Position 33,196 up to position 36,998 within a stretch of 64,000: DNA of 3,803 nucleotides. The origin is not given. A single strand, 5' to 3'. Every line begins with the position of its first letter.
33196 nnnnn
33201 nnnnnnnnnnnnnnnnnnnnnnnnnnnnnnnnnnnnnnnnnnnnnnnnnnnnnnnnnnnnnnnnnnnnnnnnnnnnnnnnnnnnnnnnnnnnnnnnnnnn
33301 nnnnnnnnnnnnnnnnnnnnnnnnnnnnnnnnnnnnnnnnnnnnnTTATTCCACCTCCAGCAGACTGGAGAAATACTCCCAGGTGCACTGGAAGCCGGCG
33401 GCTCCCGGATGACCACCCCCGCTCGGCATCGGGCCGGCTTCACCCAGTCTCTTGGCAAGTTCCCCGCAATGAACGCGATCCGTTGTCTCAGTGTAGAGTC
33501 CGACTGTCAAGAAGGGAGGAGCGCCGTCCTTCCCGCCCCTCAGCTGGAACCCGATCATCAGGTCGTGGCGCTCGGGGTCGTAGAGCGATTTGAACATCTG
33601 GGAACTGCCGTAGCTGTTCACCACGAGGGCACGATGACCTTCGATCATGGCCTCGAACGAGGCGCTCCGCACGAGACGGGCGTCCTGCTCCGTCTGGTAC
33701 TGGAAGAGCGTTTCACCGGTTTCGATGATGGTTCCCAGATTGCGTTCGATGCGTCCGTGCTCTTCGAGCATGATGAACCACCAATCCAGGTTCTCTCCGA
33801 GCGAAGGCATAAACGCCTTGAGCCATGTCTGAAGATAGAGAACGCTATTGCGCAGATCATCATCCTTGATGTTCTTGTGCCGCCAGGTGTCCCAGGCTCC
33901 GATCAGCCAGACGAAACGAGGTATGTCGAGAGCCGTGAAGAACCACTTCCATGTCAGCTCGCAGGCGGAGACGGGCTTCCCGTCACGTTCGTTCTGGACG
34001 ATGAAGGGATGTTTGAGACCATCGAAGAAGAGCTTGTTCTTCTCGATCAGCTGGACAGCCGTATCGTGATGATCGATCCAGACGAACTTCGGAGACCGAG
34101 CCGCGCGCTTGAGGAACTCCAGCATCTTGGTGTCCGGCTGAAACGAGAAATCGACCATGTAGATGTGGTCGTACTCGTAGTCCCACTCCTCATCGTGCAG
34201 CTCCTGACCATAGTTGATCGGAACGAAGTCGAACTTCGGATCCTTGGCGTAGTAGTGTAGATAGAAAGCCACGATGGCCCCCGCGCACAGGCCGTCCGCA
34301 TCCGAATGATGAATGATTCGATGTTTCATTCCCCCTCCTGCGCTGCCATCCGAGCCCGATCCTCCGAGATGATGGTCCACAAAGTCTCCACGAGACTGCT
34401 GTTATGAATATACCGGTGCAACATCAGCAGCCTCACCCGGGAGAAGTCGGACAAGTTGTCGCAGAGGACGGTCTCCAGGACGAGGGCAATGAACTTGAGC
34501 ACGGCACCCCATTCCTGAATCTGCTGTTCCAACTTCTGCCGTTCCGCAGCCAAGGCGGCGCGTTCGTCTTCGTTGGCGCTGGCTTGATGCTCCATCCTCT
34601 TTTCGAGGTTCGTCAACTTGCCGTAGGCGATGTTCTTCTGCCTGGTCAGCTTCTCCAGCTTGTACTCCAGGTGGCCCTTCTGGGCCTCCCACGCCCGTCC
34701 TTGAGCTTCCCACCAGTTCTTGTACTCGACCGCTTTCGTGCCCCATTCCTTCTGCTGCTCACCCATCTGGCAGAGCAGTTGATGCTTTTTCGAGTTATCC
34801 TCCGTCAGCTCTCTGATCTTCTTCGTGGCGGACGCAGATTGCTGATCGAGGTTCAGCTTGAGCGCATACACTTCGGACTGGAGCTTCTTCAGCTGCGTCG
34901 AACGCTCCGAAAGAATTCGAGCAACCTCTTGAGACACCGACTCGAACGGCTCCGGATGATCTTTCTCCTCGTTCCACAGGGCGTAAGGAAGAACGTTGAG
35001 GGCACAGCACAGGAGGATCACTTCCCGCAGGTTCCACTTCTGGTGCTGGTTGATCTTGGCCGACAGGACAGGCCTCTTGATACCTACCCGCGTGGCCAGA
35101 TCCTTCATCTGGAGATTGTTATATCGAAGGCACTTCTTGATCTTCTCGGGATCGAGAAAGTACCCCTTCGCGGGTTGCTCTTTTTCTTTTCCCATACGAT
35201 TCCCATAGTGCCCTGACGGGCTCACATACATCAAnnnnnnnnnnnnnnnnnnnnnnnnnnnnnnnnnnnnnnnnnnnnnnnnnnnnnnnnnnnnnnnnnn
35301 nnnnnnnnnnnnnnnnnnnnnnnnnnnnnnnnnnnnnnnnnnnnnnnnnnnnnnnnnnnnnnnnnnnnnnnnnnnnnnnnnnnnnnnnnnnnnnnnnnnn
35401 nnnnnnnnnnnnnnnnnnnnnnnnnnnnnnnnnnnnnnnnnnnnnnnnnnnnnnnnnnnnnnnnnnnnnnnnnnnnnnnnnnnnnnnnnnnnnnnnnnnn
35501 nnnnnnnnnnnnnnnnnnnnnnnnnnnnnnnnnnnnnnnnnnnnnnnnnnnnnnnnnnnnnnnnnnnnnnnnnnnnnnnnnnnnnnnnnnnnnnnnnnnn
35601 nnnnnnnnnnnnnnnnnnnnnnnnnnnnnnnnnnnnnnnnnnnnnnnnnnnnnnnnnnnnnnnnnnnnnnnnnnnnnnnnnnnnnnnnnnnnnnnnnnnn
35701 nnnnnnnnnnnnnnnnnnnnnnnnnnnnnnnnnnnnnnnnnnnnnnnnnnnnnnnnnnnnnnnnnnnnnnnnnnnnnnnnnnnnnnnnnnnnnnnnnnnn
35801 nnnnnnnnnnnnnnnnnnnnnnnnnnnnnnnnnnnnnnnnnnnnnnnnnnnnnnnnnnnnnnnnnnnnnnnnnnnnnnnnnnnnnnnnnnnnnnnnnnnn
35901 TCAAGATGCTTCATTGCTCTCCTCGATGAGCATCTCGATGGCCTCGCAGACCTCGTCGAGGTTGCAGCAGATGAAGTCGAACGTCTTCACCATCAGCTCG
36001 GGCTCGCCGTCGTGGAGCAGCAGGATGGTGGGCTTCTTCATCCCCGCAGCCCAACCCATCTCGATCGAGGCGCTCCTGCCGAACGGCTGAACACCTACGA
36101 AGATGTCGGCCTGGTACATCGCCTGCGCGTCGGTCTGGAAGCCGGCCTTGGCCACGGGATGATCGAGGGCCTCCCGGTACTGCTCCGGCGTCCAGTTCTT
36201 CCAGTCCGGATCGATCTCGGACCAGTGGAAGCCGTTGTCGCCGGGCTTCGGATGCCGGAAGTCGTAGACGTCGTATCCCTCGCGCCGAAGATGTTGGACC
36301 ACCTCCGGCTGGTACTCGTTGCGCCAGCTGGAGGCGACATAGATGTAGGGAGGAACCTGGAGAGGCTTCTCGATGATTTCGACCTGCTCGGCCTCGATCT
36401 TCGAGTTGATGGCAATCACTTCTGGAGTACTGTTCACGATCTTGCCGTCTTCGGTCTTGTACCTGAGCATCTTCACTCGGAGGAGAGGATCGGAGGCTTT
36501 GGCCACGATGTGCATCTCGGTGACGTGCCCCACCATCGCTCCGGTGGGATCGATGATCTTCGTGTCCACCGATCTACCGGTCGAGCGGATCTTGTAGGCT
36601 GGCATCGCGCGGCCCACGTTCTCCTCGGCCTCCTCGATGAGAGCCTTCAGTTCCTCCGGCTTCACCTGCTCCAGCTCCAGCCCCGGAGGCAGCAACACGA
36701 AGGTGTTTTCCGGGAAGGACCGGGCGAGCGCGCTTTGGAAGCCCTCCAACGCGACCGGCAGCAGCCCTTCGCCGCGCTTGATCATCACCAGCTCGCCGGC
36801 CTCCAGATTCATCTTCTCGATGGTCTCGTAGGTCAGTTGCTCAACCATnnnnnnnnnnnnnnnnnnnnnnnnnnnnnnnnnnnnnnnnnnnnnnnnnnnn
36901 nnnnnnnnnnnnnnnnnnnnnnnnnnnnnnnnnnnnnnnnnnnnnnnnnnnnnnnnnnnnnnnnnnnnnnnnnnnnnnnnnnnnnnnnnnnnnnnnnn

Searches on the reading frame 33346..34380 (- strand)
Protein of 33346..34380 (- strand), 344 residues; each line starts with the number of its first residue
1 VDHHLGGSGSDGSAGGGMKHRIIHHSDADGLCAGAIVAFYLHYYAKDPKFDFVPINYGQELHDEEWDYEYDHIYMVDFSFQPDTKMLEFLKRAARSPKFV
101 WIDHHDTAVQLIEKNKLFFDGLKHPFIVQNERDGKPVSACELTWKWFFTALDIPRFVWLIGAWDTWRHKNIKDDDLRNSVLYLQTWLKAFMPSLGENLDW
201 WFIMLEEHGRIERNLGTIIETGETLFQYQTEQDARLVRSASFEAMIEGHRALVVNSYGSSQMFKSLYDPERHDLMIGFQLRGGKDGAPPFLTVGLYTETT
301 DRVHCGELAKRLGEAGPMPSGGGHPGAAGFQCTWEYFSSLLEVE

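Call 100: search_protein_families(library=phrogs, proteins=[window:33346-34380:-], max_evalue=0.001)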
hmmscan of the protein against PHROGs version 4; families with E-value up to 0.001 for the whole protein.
window:33346-34380:- (344 aa): 2 families
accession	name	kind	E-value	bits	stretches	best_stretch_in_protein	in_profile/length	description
phrog_4771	-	other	8.9e-29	101.7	1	22-335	21-286/363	DHH phosphoesterase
phrog_2484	-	DNA, RNA and nucleotide metabolism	0.00038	20.2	0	22-122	68-159/564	RecJ-like ssDNA exonuclease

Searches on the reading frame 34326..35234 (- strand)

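Call 100: search_protein_families(library=phrogs, proteins=[window:34326-35234:-], max_evalue=0.001)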
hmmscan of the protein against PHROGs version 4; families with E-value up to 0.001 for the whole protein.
window:34326-35234:- (302 aa): 1 family
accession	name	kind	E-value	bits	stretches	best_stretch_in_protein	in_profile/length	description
phrog_4583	-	transcription regulation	0.00022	22.2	1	31-92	14-75/81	transcriptional repressor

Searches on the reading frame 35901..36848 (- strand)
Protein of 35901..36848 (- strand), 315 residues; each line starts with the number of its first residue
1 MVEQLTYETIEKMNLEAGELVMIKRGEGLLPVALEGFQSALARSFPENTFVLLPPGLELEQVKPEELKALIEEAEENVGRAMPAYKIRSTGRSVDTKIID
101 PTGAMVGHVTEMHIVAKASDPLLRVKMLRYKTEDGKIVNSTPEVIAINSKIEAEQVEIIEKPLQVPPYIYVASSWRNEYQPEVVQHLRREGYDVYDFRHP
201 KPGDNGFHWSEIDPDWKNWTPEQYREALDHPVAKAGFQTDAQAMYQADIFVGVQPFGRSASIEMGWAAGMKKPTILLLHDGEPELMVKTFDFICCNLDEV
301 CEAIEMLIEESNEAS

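Call 100: search_protein_families(library=phrogs, proteins=[window:35901-36848:-], max_evalue=0.001)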
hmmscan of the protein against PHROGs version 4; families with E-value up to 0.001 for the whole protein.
window:35901-36848:- (315 aa): 2 families
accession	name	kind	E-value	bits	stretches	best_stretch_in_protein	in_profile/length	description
phrog_12607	-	DNA, RNA and nucleotide metabolism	8.6e-50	169.6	1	167-304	2-140/145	nucleoside deoxyribosyltransferase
phrog_7995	-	DNA, RNA and nucleotide metabolism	0.00026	21.4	0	166-287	21-144/336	nucleoside deoxyribosyltransferase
